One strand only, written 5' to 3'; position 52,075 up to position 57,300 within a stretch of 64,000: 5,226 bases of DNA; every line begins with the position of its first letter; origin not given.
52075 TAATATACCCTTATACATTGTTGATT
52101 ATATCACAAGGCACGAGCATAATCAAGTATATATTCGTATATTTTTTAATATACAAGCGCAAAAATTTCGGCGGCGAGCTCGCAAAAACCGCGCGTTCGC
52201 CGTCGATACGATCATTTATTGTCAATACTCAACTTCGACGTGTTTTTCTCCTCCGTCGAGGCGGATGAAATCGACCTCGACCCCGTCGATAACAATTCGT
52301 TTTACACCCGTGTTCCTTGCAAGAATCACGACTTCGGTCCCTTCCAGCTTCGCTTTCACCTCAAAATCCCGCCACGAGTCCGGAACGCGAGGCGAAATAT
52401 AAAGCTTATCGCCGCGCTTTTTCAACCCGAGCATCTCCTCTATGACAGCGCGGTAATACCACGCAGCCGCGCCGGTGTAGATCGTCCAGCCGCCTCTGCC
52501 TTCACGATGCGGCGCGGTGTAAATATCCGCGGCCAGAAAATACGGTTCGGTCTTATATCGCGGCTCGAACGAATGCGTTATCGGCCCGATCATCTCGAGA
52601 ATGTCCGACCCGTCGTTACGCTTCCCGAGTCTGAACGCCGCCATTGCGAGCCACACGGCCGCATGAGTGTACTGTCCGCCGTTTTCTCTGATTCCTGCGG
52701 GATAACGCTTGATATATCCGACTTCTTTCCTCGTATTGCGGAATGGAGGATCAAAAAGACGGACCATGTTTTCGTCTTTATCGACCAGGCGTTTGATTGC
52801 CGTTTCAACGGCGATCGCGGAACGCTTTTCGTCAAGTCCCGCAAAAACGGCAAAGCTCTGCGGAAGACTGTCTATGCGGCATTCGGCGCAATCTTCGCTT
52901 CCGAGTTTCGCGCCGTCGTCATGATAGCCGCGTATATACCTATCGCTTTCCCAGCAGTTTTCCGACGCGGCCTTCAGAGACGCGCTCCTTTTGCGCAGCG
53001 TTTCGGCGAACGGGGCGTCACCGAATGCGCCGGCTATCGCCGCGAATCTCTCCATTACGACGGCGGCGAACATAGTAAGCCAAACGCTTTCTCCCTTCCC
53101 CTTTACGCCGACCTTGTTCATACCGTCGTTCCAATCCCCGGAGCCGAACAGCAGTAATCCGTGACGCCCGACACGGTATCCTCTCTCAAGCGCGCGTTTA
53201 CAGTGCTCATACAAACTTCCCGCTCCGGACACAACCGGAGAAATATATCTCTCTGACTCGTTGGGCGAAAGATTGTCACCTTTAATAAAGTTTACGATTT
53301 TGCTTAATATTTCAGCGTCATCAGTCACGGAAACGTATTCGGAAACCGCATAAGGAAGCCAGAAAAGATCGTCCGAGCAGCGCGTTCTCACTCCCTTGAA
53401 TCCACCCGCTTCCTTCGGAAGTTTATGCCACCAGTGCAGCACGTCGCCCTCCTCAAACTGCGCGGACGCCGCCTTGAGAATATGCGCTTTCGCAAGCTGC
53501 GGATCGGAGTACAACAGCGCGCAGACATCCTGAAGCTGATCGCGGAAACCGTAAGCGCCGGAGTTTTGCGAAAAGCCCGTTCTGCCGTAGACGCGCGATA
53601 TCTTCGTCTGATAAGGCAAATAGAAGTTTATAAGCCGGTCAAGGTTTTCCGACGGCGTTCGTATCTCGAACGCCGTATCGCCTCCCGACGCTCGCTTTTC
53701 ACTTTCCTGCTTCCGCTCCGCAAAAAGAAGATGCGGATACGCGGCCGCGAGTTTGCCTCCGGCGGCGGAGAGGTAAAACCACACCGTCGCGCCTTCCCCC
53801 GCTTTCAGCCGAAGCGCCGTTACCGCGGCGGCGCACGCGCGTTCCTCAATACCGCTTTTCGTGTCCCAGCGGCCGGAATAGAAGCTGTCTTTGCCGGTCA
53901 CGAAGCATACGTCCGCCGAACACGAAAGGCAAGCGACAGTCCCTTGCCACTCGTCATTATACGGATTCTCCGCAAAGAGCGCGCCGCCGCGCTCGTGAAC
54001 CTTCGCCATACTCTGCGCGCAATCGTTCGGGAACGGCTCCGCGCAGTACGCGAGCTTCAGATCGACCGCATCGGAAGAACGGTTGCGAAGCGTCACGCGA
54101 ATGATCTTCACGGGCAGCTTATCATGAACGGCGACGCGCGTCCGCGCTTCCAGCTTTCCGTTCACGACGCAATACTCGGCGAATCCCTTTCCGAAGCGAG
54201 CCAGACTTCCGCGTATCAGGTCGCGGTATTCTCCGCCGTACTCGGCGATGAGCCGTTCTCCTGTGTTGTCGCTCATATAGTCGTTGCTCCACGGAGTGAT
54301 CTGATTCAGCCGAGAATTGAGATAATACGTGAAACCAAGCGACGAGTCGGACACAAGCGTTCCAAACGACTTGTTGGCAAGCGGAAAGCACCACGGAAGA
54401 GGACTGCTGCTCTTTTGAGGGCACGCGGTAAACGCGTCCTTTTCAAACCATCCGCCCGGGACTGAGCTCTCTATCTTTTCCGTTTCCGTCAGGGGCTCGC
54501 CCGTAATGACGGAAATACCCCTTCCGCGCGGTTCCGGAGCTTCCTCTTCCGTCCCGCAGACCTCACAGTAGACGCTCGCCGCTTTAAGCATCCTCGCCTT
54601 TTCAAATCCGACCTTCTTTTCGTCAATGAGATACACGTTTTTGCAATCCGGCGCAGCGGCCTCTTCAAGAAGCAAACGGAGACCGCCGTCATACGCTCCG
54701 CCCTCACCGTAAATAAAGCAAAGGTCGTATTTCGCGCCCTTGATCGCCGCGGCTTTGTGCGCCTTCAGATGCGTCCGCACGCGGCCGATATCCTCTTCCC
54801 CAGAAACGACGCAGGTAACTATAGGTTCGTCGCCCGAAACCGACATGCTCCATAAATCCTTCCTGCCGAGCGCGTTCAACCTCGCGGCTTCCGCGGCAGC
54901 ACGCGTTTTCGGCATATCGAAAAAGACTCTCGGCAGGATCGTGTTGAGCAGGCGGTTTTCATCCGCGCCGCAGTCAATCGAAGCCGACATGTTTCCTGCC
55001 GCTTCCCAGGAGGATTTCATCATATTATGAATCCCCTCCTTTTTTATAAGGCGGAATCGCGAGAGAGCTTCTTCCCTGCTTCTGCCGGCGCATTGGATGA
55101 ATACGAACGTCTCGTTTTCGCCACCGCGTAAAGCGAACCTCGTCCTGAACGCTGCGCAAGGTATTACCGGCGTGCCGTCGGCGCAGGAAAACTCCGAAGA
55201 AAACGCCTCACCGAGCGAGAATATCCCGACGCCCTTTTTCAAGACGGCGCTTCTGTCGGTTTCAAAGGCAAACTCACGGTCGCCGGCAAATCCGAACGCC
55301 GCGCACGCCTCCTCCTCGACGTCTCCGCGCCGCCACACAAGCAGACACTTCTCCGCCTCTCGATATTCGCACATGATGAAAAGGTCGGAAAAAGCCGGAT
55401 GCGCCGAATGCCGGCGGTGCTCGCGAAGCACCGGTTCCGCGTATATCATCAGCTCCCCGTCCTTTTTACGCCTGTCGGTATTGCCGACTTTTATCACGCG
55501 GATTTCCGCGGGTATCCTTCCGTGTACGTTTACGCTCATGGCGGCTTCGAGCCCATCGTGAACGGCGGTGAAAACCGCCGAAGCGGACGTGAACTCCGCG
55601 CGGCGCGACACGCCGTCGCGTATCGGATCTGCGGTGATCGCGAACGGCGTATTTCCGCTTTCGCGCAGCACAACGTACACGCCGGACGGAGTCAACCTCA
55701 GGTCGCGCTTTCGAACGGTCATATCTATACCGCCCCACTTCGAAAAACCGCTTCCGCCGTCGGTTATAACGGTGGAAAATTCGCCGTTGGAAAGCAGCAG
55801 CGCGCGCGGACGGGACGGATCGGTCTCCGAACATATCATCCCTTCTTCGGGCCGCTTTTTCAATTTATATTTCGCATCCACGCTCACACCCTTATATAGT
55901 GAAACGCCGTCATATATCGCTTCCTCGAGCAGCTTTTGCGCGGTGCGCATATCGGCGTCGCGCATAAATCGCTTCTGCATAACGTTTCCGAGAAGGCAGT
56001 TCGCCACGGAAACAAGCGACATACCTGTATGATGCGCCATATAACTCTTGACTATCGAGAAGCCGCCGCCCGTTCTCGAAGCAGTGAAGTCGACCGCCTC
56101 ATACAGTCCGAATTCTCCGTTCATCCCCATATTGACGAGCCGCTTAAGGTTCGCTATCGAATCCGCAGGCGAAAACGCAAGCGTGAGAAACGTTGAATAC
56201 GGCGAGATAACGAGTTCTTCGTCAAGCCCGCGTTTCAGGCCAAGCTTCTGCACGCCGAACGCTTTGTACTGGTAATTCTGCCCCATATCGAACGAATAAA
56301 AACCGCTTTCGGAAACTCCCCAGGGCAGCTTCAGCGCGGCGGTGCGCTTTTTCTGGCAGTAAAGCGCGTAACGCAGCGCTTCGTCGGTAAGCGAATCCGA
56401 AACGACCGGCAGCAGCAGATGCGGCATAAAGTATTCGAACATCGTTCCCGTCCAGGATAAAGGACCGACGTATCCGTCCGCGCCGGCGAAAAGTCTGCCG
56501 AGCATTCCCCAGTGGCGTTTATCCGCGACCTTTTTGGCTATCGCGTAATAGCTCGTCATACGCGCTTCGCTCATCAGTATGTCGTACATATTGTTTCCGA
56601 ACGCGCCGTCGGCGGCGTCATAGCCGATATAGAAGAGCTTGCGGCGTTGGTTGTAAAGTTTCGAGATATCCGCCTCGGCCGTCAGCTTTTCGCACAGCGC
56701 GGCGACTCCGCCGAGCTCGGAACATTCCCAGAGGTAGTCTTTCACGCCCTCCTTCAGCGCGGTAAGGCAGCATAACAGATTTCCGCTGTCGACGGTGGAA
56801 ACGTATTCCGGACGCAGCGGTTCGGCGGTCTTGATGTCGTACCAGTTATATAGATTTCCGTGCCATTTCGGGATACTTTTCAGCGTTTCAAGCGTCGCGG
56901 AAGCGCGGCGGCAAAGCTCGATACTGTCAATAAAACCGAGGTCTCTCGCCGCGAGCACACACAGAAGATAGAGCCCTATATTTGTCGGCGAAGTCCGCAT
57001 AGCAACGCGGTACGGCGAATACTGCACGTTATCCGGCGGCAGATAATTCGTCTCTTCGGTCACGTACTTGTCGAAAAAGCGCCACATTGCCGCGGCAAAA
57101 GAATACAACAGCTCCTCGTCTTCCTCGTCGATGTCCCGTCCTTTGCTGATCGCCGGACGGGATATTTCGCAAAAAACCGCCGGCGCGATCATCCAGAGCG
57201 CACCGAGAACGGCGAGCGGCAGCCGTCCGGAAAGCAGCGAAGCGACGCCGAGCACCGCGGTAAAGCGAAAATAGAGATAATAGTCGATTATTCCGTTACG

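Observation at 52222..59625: A cyclic beta-1,2-glucan-synthase-like 2,467-aa enzyme in a Gram-positive spore former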

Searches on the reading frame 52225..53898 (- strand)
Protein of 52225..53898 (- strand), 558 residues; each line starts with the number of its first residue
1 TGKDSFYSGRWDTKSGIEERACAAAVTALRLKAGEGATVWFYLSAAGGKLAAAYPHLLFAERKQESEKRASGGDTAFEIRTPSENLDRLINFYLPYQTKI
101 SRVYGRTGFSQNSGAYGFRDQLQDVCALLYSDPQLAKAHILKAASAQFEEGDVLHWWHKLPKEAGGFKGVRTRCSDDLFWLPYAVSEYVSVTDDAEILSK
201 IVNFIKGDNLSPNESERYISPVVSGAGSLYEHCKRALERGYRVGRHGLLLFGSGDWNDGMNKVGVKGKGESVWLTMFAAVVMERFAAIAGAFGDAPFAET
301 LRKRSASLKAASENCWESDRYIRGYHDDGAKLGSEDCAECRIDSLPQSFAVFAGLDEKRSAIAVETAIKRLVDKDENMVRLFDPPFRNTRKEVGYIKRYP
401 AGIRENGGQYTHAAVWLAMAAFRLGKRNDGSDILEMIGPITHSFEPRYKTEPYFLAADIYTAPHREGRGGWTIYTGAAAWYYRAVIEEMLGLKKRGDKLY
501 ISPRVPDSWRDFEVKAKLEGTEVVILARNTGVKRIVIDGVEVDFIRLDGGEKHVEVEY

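Call 30: search_solved_structures(query=window:52225-53898:-, max_evalue=1e-30, show_alignments=1)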
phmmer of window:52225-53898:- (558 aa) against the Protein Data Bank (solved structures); distinct sequences matched with E-value up to 1e-30: 15.
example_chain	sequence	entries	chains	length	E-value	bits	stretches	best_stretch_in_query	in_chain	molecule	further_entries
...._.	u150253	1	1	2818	2.7e-123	416.1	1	17-534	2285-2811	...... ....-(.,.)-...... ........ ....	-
8rf9_A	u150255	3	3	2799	3.4e-123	415.7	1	17-534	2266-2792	Cyclic beta 1-2 glucan synthetase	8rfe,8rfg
8ho9_A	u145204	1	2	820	6.6e-42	147.4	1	79-543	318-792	Cellobiose phosphorylase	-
8hob_A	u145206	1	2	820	2.3e-41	145.6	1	79-543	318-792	Cellobiose phosphorylase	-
3qde_A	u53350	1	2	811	1.3e-40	143.1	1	79-543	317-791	Cellobiose phosphorylase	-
8ho7_A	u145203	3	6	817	1.3e-40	143.1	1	79-543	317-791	Cellobiose phosphorylase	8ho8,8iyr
4zle_A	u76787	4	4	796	2.1e-40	142.4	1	59-533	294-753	Putative b-glycan phosphorylase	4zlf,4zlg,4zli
3s4c_A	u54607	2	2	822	3.4e-39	138.4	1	77-543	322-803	Lactose Phosphorylase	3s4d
3rrs_A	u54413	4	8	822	1.9e-38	135.9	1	77-543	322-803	Cellobiose phosphorylase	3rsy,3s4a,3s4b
2cqs_A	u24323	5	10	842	1.3e-36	129.9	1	77-543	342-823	Cellobiose Phosphorylase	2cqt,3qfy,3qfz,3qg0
1v7v_A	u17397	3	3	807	1.7e-36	129.5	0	161-540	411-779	chitobiose phosphorylase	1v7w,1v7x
3afj_A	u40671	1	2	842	1.9e-36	129.4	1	77-543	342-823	Cellobiose Phosphorylase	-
3act_A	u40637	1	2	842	1.2e-35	126.8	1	77-543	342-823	Cellobiose Phosphorylase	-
3acs_A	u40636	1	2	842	2.4e-35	125.7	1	77-543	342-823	Cellobiose Phosphorylase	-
8bou_A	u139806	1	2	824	4.6e-33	118.2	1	22-532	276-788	N,N'-diacetylchitobiose phosphorylase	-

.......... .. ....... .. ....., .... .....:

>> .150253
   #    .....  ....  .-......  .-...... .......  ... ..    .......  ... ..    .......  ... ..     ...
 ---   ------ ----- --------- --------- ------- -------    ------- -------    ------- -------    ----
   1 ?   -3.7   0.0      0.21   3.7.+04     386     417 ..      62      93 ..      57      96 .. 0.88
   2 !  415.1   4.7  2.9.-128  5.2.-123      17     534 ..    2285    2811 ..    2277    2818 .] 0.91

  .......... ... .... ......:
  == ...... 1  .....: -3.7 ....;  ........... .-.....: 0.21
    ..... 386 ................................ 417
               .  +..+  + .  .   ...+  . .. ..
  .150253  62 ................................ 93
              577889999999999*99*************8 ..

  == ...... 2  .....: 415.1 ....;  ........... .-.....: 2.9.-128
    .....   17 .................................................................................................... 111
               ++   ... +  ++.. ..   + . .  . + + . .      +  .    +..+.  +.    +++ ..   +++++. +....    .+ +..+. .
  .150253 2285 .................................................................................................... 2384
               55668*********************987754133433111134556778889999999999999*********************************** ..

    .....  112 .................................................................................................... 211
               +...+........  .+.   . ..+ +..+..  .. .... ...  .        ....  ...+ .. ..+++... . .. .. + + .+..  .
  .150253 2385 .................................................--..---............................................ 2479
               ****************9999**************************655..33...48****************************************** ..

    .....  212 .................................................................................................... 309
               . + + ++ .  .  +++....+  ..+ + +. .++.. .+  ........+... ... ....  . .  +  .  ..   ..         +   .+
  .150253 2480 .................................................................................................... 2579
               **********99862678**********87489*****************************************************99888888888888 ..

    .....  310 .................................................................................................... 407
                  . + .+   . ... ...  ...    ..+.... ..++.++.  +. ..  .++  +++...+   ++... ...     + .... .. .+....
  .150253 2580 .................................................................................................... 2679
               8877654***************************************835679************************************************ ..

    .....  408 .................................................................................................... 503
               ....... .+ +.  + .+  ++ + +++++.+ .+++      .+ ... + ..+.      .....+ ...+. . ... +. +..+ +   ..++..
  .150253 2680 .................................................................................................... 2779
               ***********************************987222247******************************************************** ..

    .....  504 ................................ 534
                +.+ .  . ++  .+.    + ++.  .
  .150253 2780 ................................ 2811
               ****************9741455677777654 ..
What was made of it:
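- On Stand-alone GH94 cellobiose/chitobiose/1,2-beta-oligoglucan phosphorylase: The GH94 part is much closer to Cgs GP (416 bits) than to any phosphorylase (147 bits or less) (call 30).
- The C-terminal domain scores 416 bits to the Cgs GP domain, against 147 bits or less to cellobiose phosphorylases (call 30). The GH94 part scores 416 bits to Cgs GP, against 147 bits or less to cellobiose phosphorylases (call 30).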

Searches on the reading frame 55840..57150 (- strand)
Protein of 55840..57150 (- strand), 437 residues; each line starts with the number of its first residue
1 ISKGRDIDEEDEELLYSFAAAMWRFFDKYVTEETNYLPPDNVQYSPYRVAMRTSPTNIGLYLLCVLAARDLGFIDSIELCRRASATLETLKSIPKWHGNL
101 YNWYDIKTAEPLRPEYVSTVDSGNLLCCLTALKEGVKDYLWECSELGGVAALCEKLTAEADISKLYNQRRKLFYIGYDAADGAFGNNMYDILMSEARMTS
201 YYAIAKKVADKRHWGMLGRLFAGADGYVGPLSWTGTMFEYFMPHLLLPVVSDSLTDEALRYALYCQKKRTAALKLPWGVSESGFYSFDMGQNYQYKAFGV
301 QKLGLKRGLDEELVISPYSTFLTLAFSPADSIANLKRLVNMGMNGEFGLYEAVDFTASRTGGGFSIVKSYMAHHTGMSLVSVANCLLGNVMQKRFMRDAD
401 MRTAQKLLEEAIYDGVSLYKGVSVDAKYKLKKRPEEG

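Call 88: predict_structure(alignment_id=A5)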
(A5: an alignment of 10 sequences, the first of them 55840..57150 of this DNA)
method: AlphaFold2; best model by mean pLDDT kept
length: 437 residues; sequences in the alignment: 10
mean_pLDDT: 80.1   pTM: 0.86
mean pLDDT of the five models: 80.1, 77.5, 75.0, 68.9, 61.6
residues with pLDDT >= 90: 188; 70-90: 143; 50-70: 39; < 50: 67
segments of 3 or more residues with pLDDT < 50: 1-4, 225-237, 282-308, 415-437
pLDDT, mean of each block of 10 residues (from residue 1): 63 96 97 96 83 95 99 98 98 96 95 88 95 98 98 98 89 85 74 71 90 73 50 44 82 73 79 80 42 38 44 77 87 93 88 79 82 92 94 96 82 50 43 40
secondary structure, 60 per line:
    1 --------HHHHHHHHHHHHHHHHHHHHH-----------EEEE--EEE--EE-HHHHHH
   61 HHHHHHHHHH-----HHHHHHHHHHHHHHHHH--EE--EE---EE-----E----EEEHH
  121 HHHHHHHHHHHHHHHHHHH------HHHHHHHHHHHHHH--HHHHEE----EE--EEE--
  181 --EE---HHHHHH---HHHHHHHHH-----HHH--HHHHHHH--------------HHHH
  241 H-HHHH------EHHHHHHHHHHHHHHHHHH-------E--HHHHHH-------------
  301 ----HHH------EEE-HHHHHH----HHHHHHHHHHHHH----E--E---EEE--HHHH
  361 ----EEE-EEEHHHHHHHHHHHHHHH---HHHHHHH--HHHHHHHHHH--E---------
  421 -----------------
elements in order: H9-29 E41-44 E47-49 H55-70 H76-92 E116-118 H119-139 H146-159 H162-165 E176-178 H188-193 H197-205 H216-222 H237-241 H243-246 H254-271 H282-287 E314-316 H318-323 H328-340 E352-354 H357-360 E365-367 E369-371 H372-386 H390-396 H399-408

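Call 90: fold_search(model_id=the predicted structure, library=pdb)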
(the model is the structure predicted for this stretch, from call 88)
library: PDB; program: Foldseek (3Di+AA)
matches with E <= 10: 393; with E <= 0.001: 23
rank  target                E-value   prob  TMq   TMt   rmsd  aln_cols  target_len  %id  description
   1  8wy1_B                3.1e-28  1.00  0.82  0.63   7.0       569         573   34  The structure of cyclization domain in cyclic beta-1,2-glucan synthase from Thermoanaerobacter italicus (released 2024-02-14)
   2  8wy1_A                8.1e-28  1.00  0.82  0.63   5.4       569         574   34  The structure of cyclization domain in cyclic beta-1,2-glucan synthase from Thermoanaerobacter italicus (released 2024-02-14)
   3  8rfe_A                5.3e-22  1.00  0.82  0.14   5.7       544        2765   29  CgsiGP2 sample in nanodisc (released 2024-03-20)
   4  8rf9                  9.2e-22  1.00  0.81  0.14   6.3       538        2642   29  CgsiGP1 sample in nanodisc (released 2024-03-20)
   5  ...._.                1.1e-21  1.00  0.80  0.13   6.3       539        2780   29  WT-CGS sample in nanodisc (released 2024-03-20)
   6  8xuj_B                5.0e-14  1.00  0.64  0.66   6.5       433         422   20  Structure of beta-1,2-glucanase from Endozoicomonas elysicola (EeSGL1, ligand-free) (released 2025-01-22)
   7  8xuj_A                2.0e-13  1.00  0.65  0.67   6.1       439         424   20  Structure of beta-1,2-glucanase from Endozoicomonas elysicola (EeSGL1, ligand-free) (released 2025-01-22)
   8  4qt9_B                3.4e-13  1.00  0.68  0.71   6.0       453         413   17  Crystal structure of a putative glucoamylase (BACCAC_03554) from Bacteroides caccae ATCC 43185 at 2.05 A resolution (released 2014-08-06)
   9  3eu8_A                4.7e-13  1.00  0.70  0.72   4.4       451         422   18  Crystal structure of putative glucoamylase (YP_210071.1) from Bacteroides fragilis NCTC 9343 at 2.12 A resolution (released 2008-10-21)
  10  4qt9_A                8.8e-13  1.00  0.68  0.71   6.0       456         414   17  Crystal structure of a putative glucoamylase (BACCAC_03554) from Bacteroides caccae ATCC 43185 at 2.05 A resolution (released 2014-08-06)
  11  5gzh_A                1.7e-11  1.00  0.68  0.69   5.0       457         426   14  Endo-beta-1,2-glucanase from Chitinophaga pinensis - ligand free form (released 2017-03-15)
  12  5gzk_A                1.7e-11  1.00  0.68  0.71   4.9       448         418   14  Endo-beta-1,2-glucanase from Chitinophaga pinensis - sophorotriose and glucose complex (released 2017-03-15)
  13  8xul_A                2.3e-11  1.00  0.65  0.65   7.2       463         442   17  Structure of beta-1,2-glucanase from Xanthomonas campestris pv. campestris (beta-1,2-glucoheptasaccharide complex)-E23 (released 2025-01-22)
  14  5z06_B                5.8e-11  1.00  0.68  0.44   5.2       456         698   15  Crystal structure of beta-1,2-glucanase from Parabacteroides distasonis (released 2018-05-30)
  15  5z06_A                1.9e-10  1.00  0.69  0.45   5.0       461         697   15  Crystal structure of beta-1,2-glucanase from Parabacteroides distasonis (released 2018-05-30)
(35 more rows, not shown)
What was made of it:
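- On GH189 (cyclisation / beta-1,2-glucanotransferase domain): The model matches 8WY1 at E 3e-28, TMq 0.82 (call 90).
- Closest known: GH144/GH162 endo-beta-1,2-glucanases. Same: They are structural hits to the CY model at TMq 0.60-0.70 (call 90).
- The CY model matches 8WY1 and Cgs at TMq 0.82 (calls 88, 90).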
